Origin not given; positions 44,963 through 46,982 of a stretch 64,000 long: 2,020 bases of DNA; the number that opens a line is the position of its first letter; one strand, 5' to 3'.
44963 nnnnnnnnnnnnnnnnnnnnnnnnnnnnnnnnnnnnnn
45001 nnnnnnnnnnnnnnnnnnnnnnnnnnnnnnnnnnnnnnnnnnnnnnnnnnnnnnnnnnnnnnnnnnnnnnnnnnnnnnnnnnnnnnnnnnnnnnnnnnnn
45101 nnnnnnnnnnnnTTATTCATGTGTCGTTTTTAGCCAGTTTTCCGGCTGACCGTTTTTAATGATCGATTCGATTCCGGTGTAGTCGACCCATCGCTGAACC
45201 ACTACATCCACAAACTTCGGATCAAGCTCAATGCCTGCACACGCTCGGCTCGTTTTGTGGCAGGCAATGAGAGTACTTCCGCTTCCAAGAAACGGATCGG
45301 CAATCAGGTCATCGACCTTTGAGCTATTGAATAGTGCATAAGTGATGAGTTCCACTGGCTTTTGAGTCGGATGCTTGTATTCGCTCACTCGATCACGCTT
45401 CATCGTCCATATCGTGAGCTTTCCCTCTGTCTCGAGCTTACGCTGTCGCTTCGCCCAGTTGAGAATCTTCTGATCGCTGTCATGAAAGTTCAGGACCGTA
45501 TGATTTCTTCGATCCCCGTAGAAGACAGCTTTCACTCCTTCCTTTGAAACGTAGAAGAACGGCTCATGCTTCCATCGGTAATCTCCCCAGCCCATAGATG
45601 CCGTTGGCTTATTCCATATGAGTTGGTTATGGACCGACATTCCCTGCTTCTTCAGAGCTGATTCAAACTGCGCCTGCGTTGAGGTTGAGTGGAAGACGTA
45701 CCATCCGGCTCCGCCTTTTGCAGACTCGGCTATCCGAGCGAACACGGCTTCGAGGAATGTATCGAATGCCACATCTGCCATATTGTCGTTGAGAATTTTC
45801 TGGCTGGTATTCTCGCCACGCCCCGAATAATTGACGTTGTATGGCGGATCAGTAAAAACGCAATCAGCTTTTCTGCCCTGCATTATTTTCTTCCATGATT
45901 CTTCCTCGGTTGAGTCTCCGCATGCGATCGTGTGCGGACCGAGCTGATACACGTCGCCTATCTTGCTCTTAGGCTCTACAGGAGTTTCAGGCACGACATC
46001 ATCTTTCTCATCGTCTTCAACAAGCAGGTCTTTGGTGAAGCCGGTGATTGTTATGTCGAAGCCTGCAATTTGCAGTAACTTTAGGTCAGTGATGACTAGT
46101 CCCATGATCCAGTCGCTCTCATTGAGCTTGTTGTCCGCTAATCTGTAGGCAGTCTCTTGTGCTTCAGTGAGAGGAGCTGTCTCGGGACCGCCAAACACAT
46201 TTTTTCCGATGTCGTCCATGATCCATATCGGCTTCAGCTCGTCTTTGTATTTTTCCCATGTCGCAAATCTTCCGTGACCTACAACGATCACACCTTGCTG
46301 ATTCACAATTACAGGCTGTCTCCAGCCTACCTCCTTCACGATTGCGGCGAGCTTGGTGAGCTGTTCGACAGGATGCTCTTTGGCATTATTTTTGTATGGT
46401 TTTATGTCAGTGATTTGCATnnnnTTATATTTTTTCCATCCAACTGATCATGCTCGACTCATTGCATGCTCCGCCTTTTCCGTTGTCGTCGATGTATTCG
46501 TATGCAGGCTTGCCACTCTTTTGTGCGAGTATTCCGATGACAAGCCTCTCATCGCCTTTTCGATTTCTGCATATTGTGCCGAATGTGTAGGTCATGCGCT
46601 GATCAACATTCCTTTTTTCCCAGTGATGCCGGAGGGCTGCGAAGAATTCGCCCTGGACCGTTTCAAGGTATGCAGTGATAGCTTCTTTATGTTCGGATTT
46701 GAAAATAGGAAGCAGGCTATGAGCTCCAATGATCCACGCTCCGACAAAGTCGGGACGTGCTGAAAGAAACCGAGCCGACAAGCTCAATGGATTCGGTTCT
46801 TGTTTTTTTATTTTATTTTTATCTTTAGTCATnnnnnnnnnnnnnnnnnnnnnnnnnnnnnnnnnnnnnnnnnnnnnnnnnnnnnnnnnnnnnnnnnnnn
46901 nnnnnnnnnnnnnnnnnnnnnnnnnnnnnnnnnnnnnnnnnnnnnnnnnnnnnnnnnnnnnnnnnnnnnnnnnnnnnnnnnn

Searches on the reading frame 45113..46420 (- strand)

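Call 9: search_protein_families(library=pfam, proteins=[window:45113-46420:-], max_evalue=0.001)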
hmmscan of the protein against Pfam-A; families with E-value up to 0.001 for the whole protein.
window:45113-46420:- (435 aa): 1 family
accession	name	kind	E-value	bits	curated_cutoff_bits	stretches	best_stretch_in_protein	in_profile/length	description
PF01555.25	N6_N4_Mtase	-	1.9e-32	113.4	26.7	1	186-407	2-219/221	DNA methylase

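Call 23: search_protein_families(library=phrogs, proteins=[window:45113-46420:-], max_evalue=0.01)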
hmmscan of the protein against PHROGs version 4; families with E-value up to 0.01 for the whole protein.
window:45113-46420:- (435 aa): 19 families
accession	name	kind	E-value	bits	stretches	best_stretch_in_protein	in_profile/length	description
phrog_498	-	other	1.7e-118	397.9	1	1-425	38-435/633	DNA methyltransferase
phrog_67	-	other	3.6e-41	143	1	102-416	84-348/743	DNA methyltransferase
phrog_620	-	DNA, RNA and nucleotide metabolism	3.3e-30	106.8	1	1-172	12-176/217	ParB-like partition protein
phrog_23085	-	unknown function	1.8e-27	96.7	1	330-417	21-111/138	-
phrog_3008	-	other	9.9e-23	81.6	1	331-421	139-221/244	DNA methyltransferase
phrog_8071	-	DNA, RNA and nucleotide metabolism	2.3e-21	77.5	1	1-200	10-209/389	ParB-like partition protein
phrog_930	-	DNA, RNA and nucleotide metabolism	2.2e-20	74.5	1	2-130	11-126/223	ParB-like partition protein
phrog_15396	-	DNA, RNA and nucleotide metabolism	2e-14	55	1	2-135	8-129/258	ParB-like partition nuclease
phrog_18293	-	other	1.9e-12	48.2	1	346-410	42-106/119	methyltransferase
phrog_940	-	DNA, RNA and nucleotide metabolism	4e-12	47.1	1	2-139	10-131/388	nuclease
phrog_6952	-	other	3.2e-11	44.4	1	337-408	101-172/181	DNA methyltransferase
phrog_8769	-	other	1.2e-08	35.7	1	369-410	11-52/71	methyltransferase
phrog_18056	-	DNA, RNA and nucleotide metabolism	5.5e-08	33.1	1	2-71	7-75/387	ParB-like partition nuclease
phrog_9353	-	unknown function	4.3e-07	31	1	5-131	18-132/245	-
phrog_23148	-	unknown function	6.1e-07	30.6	1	341-410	76-145/165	-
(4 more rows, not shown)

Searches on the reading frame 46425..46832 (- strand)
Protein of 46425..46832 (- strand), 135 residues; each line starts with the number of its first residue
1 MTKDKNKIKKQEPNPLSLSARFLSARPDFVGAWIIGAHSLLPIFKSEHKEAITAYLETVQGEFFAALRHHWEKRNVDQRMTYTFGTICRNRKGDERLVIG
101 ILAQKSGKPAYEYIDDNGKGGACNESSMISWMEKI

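Call 9: search_protein_families(library=pfam, proteins=[window:46425-46832:-], max_evalue=0.001)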
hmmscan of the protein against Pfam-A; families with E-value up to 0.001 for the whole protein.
window:46425-46832:- (135 aa): 0 families

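Call 23: search_protein_families(library=phrogs, proteins=[window:46425-46832:-], max_evalue=0.01)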
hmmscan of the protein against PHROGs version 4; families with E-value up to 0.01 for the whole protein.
window:46425-46832:- (135 aa): 0 families

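Call 30: search_protein_families(library=pfam, proteins=[window:46425-46832:-], max_evalue=1)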
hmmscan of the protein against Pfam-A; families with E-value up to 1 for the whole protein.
window:46425-46832:- (135 aa): 0 families

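Call 57: find_homologous_proteins(query=window:46425-46832:-, max_evalue=0.001)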
Query window:46425-46832:- (135 aa): 112 proteins with E <= 0.001 among 117 candidates.
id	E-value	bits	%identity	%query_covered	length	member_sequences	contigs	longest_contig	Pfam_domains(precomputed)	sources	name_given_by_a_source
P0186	3.1e-80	284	97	91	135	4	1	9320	-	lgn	-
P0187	2.3e-78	278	91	100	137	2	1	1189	-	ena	-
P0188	1.1e-77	276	91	100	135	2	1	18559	-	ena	-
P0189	1.6e-77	276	91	100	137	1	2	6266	-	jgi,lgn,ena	-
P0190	4.0e-73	261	87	100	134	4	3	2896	-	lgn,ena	-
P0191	1.6e-71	256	88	94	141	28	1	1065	-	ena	-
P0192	1.4e-65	237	77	99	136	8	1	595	-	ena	-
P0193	2.3e-65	236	83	92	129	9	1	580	-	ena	-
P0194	3.2e-65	236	77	100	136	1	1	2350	-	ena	-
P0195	4.0e-65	236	77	100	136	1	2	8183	-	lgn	-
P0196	4.4e-65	235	77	100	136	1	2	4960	-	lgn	-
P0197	6.1e-65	235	77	100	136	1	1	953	-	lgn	-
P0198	9.7e-65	234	76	100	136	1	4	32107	-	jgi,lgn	jgi:hypothetical protein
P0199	1.7e-64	234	81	92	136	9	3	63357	-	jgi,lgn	jgi:hypothetical protein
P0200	1.9e-64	233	76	100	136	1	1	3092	-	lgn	-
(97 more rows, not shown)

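Call 64: predict_structure(alignment_id=A4)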
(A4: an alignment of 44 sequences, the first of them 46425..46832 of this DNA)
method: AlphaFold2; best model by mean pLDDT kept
length: 135 residues; sequences in the alignment: 44
mean_pLDDT: 85.0   pTM: 0.77
mean pLDDT of the five models: 85.0, 84.5, 82.8, 81.5, 79.4
residues with pLDDT >= 90: 78; 70-90: 33; 50-70: 13; < 50: 11
segments of 3 or more residues with pLDDT < 50: 1-11
pLDDT, mean of each block of 10 residues (from residue 1): 45 74 91 73 71 84 93 95 96 96 95 94 96 89
secondary structure, 60 per line:
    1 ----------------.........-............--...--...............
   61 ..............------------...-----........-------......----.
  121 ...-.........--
elements in order: H17-25 H27-38 H46-74 E87-89 E95-102 E110-115 E120-123 H125-133

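Call 74: search_protein_families(library=ncbifam, proteins=[window:46425-46832:-], max_evalue=1)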
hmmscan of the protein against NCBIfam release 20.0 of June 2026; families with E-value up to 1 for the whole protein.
window:46425-46832:- (135 aa): 0 families
